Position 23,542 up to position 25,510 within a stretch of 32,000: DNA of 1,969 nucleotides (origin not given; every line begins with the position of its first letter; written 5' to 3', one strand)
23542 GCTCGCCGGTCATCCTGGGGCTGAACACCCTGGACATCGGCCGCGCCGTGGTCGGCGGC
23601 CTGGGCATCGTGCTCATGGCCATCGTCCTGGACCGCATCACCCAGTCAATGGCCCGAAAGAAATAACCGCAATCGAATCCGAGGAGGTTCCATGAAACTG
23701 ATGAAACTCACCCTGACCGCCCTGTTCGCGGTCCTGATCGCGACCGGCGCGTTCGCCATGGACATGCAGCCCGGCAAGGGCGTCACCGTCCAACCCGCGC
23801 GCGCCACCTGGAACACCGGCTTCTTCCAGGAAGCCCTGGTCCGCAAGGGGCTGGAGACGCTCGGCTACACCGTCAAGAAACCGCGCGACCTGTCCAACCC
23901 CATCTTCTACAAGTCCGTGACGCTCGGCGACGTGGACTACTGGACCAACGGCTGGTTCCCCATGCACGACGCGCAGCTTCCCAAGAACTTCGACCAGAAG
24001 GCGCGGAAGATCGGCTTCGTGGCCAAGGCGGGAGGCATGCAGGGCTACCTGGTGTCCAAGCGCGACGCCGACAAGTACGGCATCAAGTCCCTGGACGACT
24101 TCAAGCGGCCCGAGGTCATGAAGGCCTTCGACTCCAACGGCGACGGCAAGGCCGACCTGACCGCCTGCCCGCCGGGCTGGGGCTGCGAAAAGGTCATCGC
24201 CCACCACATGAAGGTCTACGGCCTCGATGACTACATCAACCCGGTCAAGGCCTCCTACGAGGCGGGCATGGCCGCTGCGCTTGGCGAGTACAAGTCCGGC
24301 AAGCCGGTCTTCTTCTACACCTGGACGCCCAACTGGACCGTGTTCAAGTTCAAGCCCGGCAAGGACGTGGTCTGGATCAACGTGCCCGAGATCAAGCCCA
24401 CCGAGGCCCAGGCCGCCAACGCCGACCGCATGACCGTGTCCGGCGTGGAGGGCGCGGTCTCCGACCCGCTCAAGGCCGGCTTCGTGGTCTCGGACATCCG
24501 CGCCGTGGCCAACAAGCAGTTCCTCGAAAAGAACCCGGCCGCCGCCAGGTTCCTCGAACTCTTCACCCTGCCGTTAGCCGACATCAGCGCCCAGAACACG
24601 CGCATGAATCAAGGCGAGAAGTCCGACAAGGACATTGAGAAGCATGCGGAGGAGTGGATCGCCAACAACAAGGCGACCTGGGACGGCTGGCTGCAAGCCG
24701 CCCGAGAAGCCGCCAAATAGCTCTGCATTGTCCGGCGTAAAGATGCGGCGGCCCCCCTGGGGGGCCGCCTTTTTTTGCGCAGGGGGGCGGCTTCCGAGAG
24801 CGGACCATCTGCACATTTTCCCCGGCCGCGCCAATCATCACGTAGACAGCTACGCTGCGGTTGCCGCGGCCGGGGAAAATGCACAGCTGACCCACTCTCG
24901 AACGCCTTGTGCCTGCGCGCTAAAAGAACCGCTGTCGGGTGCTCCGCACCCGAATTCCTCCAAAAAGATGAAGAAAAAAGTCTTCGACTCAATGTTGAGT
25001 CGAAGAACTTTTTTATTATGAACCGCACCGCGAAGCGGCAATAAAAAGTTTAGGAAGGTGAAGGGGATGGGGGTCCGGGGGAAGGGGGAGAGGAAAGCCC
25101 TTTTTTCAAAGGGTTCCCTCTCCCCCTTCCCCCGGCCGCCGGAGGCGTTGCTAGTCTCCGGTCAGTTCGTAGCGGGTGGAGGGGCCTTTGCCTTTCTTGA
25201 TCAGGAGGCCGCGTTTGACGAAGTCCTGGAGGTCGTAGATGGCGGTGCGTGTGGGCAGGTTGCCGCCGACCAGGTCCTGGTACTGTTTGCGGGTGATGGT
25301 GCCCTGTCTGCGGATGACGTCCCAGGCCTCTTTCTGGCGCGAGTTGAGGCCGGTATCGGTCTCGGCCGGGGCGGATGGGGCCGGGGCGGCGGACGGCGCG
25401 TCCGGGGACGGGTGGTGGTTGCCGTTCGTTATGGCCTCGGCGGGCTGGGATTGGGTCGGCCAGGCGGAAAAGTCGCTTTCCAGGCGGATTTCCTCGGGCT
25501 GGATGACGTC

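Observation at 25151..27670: Atypical sigma-54 activator: transmembrane with a large extracytoplasmic sensor, a GAFSEA loop, and a winged-helix DNA-binding domain instead of Fis-type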

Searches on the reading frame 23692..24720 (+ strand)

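Call 3: search_protein_families(library=pfam, proteins=[window:23692-24720:+], max_evalue=1)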
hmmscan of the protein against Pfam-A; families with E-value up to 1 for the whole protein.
window:23692-24720:+ (342 aa): 2 families
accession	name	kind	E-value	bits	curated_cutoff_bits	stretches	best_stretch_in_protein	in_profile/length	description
PF04069.17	OpuAC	-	5.6e-55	187.2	21.2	1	32-325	2-257/257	Substrate binding domain of ABC-type glycine betaine transport system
PF22136.2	MpAgo_N-like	-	0.15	12.7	27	1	218-235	28-45/65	Bacterial argonaute protein N-terminal domain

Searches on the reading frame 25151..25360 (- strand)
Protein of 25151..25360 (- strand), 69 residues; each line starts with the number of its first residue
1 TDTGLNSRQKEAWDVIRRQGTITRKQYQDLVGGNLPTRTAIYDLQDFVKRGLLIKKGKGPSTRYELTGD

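Call 14: search_solved_structures(query=A2, max_evalue=10, show_alignments=3)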
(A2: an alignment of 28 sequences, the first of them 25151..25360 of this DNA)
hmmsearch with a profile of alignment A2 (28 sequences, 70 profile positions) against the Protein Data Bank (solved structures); distinct sequences matched with E-value up to 10: 4.
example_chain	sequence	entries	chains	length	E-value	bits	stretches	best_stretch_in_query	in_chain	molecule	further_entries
9hx8_A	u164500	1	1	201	0.66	13.1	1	25-51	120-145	Ubiquitin-like protein SMT3,Serine/arginine-rich splicing factor 6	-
9hx5_A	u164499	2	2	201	0.9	12.7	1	25-51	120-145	Ubiquitin-like protein SMT3,Serine/arginine-rich splicing factor 6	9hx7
1bja_A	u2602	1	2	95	1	12.5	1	3-60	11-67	TRANSCRIPTION REGULATORY PROTEIN MOTA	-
1i1s_A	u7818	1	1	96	1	12.5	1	3-60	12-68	MOTA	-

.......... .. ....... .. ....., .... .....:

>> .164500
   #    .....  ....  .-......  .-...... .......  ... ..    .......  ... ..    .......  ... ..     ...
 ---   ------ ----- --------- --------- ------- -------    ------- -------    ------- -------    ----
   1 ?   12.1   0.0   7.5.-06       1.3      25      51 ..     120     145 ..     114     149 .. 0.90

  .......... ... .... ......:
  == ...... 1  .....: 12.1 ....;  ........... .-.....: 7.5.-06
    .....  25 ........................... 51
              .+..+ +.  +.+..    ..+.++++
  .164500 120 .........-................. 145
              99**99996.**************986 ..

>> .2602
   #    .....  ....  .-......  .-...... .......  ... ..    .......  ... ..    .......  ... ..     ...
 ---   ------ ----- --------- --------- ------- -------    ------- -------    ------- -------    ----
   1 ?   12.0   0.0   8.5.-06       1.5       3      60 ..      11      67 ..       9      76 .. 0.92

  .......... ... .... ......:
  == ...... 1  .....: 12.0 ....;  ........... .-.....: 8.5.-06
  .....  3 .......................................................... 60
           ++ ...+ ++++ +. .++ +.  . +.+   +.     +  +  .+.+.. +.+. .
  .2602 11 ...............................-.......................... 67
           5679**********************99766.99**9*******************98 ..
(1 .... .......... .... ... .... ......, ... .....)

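Call 15: search_protein_families(library=pfam, alignment_id=A2, max_evalue=10)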
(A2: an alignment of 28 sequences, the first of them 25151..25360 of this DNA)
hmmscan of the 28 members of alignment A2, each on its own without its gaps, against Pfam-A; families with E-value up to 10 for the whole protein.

A. member 1, window:25151-25360:- (69 aa): 0 families

B. families by the number of members that match (of 28 scanned): 14 families
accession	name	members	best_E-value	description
PF22168.2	DIP2311-like_C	10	0.00038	Transcriptional regulator DIP2311-like, C-terminal domain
PF09693.15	Phage_XkdX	7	0.0023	Phage uncharacterised protein (Phage_XkdX)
PF24033.1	DUF7342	3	0.069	Family of unknown function (DUF7342)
PF01978.25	TrmB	2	0.037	Sugar-specific transcriptional regulator TrmB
PF13338.12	AbiEi_4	2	0.039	Transcriptional regulator, AbiEi antitoxin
PF12840.13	HTH_20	1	4e-05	Helix-turn-helix domain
PF08220.18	HTH_DeoR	1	0.00066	DeoR-like helix-turn-helix domain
PF25213.1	HVO_A0261_N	1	0.021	HVO_A0261 N-terminal domain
PF03965.22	Penicillinase_R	1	0.059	Penicillinase repressor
PF15603.11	Imm74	1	0.082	Immunity protein 74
PF15079.11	Tsc35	1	0.14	Testis-specific protein 35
PF16365.12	EutK_C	1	0.17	Ethanolamine utilization protein EutK C-terminus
PF09851.14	SHOCT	1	0.18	Short C-terminal domain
PF00538.25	Linker_histone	1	0.2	linker histone H1 and H5 family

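Call 22: predict_structure(alignment_id=A2)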
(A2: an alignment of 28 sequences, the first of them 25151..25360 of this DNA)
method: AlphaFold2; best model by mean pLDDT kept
length: 69 residues; sequences in the alignment: 28
mean_pLDDT: 91.9   pTM: 0.80
mean pLDDT of the five models: 91.9, 91.7, 90.9, 90.7, 90.3
residues with pLDDT >= 90: 56; 70-90: 10; 50-70: 3; < 50: 0
segments of 3 or more residues with pLDDT < 50: none
pLDDT, mean of each block of 10 residues (from residue 1): 82 94 96 91 96 94 90
secondary structure, 60 per line:
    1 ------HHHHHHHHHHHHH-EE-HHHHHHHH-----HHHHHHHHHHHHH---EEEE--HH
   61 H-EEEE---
elements in order: H7-19 H24-31 H37-49 E53-56 E63-66

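Call 26: fold_search(model_id=the predicted structure, library=pdb)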
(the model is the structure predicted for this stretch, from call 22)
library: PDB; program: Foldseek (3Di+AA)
matches with E <= 10: 1240; with E <= 0.001: 0
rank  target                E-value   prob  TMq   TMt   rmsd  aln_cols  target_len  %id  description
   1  5k5q_C                2.4e-03  1.00  0.68  0.54   2.7        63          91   21  Structure of AspA-DNA complex: novel centromere bindng protein-centromere complex (released 2016-06-01)
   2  5k5q_B                3.1e-03  1.00  0.69  0.54   2.9        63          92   17  Structure of AspA-DNA complex: novel centromere bindng protein-centromere complex (released 2016-06-01)
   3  1wq2_B                5.6e-03  1.00  0.77  0.80   2.3        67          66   18  Neutron Crystal Structure Of Dissimilatory Sulfite Reductase D (DsrD) (released 2005-09-19)
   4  4rs8_B                6.4e-03  1.00  0.68  0.59   3.0        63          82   17  Apo structure of novel pNOB8 plasmid centromere binding protein (released 2015-09-16)
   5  5k5q_A                7.7e-03  1.00  0.69  0.55   3.1        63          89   17  Structure of AspA-DNA complex: novel centromere bindng protein-centromere complex (released 2016-06-01)
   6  8cil_A                8.2e-03  1.00  0.76  0.16   2.1        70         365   27  Crystal structure of Coxiella burnetii Fic protein 2 (released 2023-11-15)
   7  4rs8_A                8.2e-03  1.00  0.67  0.57   3.2        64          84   20  Apo structure of novel pNOB8 plasmid centromere binding protein (released 2015-09-16)
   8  5box_A                1.0e-02  1.00  0.68  0.20   2.4        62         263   18  Structure of TrmBL2, an archaeal chromatin protein, shows a novel mode of DNA binding. (released 2015-09-02)
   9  5k5o_C                1.1e-02  1.00  0.64  0.53   3.0        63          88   21  Structure of AspA-26mer DNA complex (released 2016-06-15)
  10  3f72_B                1.1e-02  1.00  0.79  0.53   1.9        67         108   13  Crystal Structure of the Staphylococcus aureus pI258 CadC Metal Binding Site 2 Mutant (released 2009-04-07)
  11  2mlg_MODEL_1_A        1.1e-02  1.00  0.72  0.65   2.9        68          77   15  Stf76 from the Sulfolobus islandicus plasmid-virus pSSVx (released 2014-03-12)
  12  3cuq_B                1.2e-02  1.00  0.68  0.26   2.8        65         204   18  Integrated structural and functional model of the human ESCRT-II complex (released 2008-11-04)
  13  5bqt_B                1.6e-02  1.00  0.70  0.22   2.3        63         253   17  Structure of TrmBL2, an archaeal chromatin protein, shows a novel mode of DNA binding. (released 2015-09-02)
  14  3gw2                  1.7e-02  1.00  0.77  0.59   2.1        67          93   22  Crystal structure of possible transcriptional regulatory protein (fragment 1-100) from Mycobacterium bovis. Northeast St (released 2009-04-21)
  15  9a4a_B                1.8e-02  1.00  0.70  0.36   2.7        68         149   16  Model of YLAN-FUR by crosslinking MS and deep learning (released 2024-09-18)
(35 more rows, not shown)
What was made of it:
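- On Winged helix-turn-helix: AF2 pLDDT 92 (call 22); Foldseek prob 1.0 and TM 0.68-0.79 to AspA, DsrD, CadC, MarR and Fur (call 26)
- Checked: The tail aa 770-839 models as H-H-H-beta-hairpin (pLDDT 92, call 22) and matches winged-helix DNA binders (call 26).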
